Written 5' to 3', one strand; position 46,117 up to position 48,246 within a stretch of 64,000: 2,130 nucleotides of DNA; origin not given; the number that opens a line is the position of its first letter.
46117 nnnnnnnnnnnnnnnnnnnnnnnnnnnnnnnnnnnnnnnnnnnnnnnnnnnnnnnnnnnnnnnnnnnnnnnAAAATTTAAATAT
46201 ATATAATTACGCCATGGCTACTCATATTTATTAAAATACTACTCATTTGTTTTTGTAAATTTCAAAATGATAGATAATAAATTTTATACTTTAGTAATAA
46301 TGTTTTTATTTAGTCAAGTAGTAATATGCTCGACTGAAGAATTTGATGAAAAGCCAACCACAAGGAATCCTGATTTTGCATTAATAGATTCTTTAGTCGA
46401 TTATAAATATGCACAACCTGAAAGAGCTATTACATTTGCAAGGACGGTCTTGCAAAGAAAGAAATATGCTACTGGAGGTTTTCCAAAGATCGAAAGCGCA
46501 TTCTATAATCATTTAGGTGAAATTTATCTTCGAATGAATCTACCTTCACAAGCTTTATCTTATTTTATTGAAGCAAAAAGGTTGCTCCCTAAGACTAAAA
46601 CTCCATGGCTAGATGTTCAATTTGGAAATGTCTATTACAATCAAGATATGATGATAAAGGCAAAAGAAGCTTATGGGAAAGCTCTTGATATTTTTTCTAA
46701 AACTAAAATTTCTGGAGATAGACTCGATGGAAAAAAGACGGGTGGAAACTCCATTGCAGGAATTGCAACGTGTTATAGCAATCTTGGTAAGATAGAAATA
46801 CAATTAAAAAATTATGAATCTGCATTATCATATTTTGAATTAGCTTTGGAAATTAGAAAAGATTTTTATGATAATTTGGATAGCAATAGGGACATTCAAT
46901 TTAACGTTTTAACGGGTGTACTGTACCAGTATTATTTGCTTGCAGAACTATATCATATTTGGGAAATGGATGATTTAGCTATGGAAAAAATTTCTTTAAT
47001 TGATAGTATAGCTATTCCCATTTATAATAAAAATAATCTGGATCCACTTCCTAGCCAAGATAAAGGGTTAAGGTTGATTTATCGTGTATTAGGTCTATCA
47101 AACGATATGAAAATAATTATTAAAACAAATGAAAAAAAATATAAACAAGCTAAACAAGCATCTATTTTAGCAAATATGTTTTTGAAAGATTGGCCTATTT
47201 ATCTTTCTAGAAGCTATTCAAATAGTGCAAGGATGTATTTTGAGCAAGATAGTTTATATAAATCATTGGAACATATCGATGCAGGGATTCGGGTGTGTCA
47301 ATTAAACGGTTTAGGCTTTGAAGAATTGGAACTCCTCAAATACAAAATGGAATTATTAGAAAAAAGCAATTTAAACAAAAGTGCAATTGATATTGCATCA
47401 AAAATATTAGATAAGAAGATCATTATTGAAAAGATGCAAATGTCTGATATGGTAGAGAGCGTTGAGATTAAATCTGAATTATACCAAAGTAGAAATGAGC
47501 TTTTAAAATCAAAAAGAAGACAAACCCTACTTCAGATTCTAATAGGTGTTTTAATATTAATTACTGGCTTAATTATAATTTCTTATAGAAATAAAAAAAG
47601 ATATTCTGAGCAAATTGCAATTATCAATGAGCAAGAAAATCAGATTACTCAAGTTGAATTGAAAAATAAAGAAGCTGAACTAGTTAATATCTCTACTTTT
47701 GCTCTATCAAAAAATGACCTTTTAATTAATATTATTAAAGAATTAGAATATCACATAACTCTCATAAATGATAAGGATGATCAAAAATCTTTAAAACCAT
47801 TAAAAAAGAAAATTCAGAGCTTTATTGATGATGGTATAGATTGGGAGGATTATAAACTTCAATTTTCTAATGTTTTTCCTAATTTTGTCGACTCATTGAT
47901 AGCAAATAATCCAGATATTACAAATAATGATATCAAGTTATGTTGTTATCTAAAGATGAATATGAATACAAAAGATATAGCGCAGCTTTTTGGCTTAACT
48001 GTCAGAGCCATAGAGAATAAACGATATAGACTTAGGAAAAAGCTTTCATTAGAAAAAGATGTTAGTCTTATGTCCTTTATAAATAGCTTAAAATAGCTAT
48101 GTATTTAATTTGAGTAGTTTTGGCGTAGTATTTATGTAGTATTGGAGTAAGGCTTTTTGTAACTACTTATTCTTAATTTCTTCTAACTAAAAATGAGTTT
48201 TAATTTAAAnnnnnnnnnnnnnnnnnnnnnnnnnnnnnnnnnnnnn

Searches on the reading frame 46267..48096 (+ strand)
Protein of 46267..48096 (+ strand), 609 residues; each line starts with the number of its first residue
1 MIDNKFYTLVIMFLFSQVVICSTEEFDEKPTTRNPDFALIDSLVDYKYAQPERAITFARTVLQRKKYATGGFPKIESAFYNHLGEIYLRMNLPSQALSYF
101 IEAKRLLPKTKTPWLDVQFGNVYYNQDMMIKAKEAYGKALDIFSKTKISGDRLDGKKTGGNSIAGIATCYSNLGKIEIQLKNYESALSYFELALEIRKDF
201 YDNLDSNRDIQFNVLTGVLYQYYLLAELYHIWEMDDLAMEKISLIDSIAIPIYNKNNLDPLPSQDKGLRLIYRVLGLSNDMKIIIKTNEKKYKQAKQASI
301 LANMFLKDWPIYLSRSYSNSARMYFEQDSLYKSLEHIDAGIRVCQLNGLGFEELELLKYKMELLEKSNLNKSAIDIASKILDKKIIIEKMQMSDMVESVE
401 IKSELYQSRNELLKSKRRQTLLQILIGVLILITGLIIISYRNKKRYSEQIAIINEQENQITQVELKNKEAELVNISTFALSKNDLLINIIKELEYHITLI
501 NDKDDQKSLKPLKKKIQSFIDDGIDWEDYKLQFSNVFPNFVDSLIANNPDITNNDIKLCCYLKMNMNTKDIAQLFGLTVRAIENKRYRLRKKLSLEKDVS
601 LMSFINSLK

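Call 14: search_protein_families(library=pfam, proteins=[window:46267-48096:+], max_evalue=0.01)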
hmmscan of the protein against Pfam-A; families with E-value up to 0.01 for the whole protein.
window:46267-48096:+ (609 aa): 9 families
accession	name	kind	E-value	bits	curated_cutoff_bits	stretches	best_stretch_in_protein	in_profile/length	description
PF13424.12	TPR_12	-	5.2e-13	49.4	30.1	1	165-198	43-76/77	Tetratricopeptide repeat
PF07719.23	TPR_2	-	1.1e-11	44.3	27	1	167-199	1-33/34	Tetratricopeptide repeat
PF00515.34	TPR_1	-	1.3e-10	41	27.8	1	167-200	1-34/34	Tetratricopeptide repeat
PF13374.12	TPR_10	-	2e-09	37.6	27.5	1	167-198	2-33/42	Tetratricopeptide repeat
PF13181.12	TPR_8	-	5.6e-08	32.8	25.7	1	168-199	2-33/34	Tetratricopeptide repeat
PF13176.12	TPR_7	-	5.1e-05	23.5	27.9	0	171-199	3-31/36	Tetratricopeptide repeat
PF08281.18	Sigma70_r4_2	-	0.0018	18.3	25.7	1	566-593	27-54/54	Sigma-70, region 4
PF15466.11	DUF4635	-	0.0038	17.2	27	1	396-471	7-78/134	Domain of unknown function (DUF4635)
PF13428.12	TPR_14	-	0.0063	17.5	23.5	0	173-197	7-31/44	Tetratricopeptide repeat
